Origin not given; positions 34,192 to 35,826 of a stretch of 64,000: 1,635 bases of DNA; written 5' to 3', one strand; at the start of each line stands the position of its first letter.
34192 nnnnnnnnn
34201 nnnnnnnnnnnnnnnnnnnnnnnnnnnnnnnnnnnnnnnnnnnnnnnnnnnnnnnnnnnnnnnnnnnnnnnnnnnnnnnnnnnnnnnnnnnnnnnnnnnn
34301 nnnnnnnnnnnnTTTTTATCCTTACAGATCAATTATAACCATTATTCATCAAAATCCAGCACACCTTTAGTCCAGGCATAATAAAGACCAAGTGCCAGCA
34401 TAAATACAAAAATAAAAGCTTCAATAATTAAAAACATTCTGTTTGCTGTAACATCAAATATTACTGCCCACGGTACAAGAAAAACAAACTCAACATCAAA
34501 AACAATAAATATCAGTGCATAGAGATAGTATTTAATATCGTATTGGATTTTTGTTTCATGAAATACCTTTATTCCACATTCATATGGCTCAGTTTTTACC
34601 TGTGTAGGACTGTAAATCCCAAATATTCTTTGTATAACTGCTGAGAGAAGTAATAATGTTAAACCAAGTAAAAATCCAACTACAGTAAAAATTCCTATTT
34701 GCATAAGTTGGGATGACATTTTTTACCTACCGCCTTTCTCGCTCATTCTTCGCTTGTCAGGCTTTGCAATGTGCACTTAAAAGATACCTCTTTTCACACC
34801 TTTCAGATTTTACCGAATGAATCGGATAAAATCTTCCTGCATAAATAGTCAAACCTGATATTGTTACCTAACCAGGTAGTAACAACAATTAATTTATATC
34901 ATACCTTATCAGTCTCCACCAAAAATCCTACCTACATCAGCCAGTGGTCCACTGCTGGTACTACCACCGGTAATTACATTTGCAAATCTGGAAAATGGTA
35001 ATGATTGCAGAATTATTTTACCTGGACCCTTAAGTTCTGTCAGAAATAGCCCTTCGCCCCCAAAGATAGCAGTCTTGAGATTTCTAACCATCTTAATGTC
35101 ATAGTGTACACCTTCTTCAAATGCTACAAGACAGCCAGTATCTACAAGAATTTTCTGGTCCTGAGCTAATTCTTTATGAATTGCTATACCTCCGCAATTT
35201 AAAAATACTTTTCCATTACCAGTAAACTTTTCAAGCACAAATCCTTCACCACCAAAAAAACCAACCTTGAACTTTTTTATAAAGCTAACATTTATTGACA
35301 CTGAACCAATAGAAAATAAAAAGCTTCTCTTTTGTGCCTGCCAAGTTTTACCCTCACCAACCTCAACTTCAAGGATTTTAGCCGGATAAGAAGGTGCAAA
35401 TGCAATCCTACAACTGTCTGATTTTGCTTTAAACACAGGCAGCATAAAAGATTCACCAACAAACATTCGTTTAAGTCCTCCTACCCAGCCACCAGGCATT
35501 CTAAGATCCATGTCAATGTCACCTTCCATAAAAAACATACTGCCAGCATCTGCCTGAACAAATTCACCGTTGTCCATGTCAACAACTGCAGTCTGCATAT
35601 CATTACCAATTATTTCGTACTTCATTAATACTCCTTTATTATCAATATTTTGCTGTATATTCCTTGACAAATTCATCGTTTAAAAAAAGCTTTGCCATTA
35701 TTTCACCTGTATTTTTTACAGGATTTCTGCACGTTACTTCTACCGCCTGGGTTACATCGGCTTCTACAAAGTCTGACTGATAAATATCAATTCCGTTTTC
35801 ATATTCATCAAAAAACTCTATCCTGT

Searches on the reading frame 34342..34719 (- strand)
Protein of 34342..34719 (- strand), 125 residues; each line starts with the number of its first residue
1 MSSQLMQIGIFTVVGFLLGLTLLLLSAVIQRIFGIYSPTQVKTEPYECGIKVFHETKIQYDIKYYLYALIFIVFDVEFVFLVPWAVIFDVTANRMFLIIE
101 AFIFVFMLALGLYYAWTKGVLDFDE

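Call 15: search_protein_families(library=pfam, proteins=[window:34342-34719:-])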
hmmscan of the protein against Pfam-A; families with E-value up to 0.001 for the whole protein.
window:34342-34719:- (125 aa): 1 family
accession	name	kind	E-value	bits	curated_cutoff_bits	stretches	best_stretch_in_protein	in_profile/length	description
PF00507.24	Oxidored_q4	-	1.3e-29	102.8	23.3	1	25-122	3-98/99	NADH-ubiquinone/plastoquinone oxidoreductase, chain 3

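Call 53: find_homologous_proteins(query=window:34342-34719:-, max_evalue=1e-25)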
Query window:34342-34719:- (125 aa): 158 proteins with E <= 1e-25 among 336 candidates; the best 120 are listed.
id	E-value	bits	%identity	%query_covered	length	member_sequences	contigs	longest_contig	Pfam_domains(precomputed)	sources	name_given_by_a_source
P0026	9.5e-71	254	96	99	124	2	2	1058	PF00507.25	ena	-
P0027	1.8e-67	243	96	95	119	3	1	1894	PF00507.25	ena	-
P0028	1.0e-64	234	93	95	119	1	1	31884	PF00507.25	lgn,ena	-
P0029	8.9e-64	231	86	99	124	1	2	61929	PF00507.25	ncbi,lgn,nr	ncbi:MAG: NADH-quinone oxidoreductase subunit A [Candidatus Melainabacteria bacterium]|nr:NADH-quino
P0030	1.6e-63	231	92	95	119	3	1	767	PF00507.25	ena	-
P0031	1.0e-62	228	83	99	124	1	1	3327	PF00507.25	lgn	-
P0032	4.4e-62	226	83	99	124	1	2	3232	PF00507.25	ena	-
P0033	7.1e-62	225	84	99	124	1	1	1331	PF00507.25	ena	-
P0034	1.2e-61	224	84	99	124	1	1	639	PF00507.25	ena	-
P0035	4.0e-61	223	84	99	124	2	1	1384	PF00507.25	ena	-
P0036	4.9e-61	222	83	99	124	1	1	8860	PF00507.25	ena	-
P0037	5.7e-61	222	82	99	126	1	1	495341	PF00507.25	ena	-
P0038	6.5e-61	222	81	99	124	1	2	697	PF00507.25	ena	-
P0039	7.0e-61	222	81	99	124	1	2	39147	PF00507.25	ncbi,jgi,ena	-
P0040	8.9e-61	222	85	99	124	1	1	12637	PF00507.25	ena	-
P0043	3.5e-60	220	81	99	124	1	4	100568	PF00507.25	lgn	-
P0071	1.0e-56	209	74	100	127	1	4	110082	PF00507.25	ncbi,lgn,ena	-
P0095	1.0e-52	196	70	99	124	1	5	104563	PF00507.25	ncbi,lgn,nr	ncbi:MAG: NADH-quinone oxidoreductase subunit A [Candidatus Melainabacteria bacterium]|nr:NADH-quino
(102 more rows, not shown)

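Call 54: find_encoding_contigs(protein=P0028, flank=1200, max_places=1)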
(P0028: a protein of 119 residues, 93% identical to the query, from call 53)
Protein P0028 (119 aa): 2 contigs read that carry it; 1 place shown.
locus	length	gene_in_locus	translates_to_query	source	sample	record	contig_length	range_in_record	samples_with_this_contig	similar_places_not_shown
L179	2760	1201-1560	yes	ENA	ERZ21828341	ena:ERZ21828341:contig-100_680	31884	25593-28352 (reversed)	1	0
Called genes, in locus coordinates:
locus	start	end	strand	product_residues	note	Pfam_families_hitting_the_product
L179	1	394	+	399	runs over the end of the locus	PF13181:TPR_8 (faint), PF13428:TPR_14 (faint), PF13432:TPR_16 (faint), PF14559:TPR_19 (weak), PF23914:TPR_CcmH_CycH (faint), PF00515:TPR_1 (weak), PF07719:TPR_2 (weak)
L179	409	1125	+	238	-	PF01987:AIM24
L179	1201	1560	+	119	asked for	PF00507:Oxidored_q4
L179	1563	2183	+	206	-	PF01058:Oxidored_q6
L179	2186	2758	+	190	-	PF00329:Complex1_30kDa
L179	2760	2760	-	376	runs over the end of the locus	-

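Call 55: find_encoding_contigs(protein=P0029, flank=1200, max_places=1)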
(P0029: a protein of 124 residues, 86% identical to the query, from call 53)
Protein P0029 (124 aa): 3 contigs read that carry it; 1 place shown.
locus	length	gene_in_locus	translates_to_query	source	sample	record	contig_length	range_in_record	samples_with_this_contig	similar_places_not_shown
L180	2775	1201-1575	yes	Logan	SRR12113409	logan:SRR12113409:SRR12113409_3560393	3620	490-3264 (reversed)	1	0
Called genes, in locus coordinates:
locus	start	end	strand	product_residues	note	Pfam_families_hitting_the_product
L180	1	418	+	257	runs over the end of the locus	?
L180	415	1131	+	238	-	PF01987:AIM24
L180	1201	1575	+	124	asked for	PF00507:Oxidored_q4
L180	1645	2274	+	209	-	PF01058:Oxidored_q6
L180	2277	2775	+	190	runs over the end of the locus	PF00329:Complex1_30kDa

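Call 56: find_encoding_contigs(protein=P0037, flank=1200, max_places=1)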
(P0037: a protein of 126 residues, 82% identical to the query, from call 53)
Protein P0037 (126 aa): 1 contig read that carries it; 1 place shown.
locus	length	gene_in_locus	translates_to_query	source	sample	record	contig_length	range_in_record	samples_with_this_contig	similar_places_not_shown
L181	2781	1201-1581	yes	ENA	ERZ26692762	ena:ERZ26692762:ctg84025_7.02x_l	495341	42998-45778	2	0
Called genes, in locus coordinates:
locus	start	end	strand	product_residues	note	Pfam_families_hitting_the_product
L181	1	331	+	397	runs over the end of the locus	PF07719:TPR_2 (faint), PF13174:TPR_6 (faint), PF13181:TPR_8 (faint), PF13424:TPR_12 (faint), PF13428:TPR_14 (faint), PF13432:TPR_16 (faint), PF14559:TPR_19 (faint), PF00515:TPR_1 (weak), +1 more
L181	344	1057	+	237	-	PF01987:AIM24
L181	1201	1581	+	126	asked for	PF00507:Oxidored_q4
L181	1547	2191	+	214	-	PF01058:Oxidored_q6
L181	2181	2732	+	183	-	PF00329:Complex1_30kDa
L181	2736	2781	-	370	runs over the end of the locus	-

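Call 57: find_encoding_contigs(protein=P0043, flank=1200, max_places=1)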
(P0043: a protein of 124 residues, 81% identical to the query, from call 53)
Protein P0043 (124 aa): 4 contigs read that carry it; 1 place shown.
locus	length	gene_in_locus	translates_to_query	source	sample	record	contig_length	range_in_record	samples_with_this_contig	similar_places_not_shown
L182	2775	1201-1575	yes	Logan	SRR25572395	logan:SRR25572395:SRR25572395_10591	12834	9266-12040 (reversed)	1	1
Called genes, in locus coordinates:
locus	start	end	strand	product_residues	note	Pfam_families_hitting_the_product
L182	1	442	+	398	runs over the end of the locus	PF07719:TPR_2 (faint), PF12895:ANAPC3 (faint), PF00515:TPR_1 (faint), PF13428:TPR_14 (faint), PF13432:TPR_16 (faint), PF14559:TPR_19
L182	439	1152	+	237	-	PF01987:AIM24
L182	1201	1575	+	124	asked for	PF00507:Oxidored_q4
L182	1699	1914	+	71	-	-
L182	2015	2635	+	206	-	PF01058:Oxidored_q6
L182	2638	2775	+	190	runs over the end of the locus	PF00329:Complex1_30kDa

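Call 58: find_encoding_contigs(protein=P0071, flank=1200, max_places=1)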
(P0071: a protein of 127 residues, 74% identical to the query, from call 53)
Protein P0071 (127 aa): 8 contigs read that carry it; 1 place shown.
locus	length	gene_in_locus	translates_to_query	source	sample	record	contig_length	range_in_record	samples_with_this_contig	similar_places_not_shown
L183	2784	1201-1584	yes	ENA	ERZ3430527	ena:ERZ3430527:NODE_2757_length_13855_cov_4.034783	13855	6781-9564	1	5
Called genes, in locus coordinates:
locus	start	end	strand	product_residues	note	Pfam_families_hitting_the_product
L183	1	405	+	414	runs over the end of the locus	PF07719:TPR_2 (faint), PF12895:ANAPC3 (faint), PF13181:TPR_8 (faint), PF13424:TPR_12 (faint), PF00515:TPR_1 (faint), PF13414:TPR_11 (faint), PF13428:TPR_14 (faint), PF13432:TPR_16 (faint), +2 more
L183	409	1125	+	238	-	PF01987:AIM24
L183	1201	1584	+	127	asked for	PF00507:Oxidored_q4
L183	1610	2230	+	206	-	PF01058:Oxidored_q6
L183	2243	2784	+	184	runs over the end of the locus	PF00329:Complex1_30kDa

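Call 59: find_encoding_contigs(protein=P0095, flank=1200, max_places=1)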
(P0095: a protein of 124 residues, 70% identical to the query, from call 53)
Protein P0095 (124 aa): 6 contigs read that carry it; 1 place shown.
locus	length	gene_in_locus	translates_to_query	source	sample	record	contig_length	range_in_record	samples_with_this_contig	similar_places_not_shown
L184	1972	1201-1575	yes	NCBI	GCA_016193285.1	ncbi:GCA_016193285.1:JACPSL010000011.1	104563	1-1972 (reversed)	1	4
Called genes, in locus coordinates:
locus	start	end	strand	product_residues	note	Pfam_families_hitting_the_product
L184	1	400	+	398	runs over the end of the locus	PF07719:TPR_2 (faint), PF13428:TPR_14 (faint), PF13432:TPR_16 (faint), PF14559:TPR_19 (faint), PF13431:TPR_17 (faint)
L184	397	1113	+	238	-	PF01987:AIM24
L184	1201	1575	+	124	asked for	PF00507:Oxidored_q4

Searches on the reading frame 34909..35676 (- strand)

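Call 15: search_protein_families(library=pfam, proteins=[window:34909-35676:-])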
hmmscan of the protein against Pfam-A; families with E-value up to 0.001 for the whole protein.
window:34909-35676:- (255 aa): 1 family
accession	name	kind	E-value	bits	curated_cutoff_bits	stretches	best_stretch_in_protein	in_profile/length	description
PF01987.23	AIM24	-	1.1e-63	215.1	25.7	1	20-226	1-205/205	Mitochondrial biogenesis AIM24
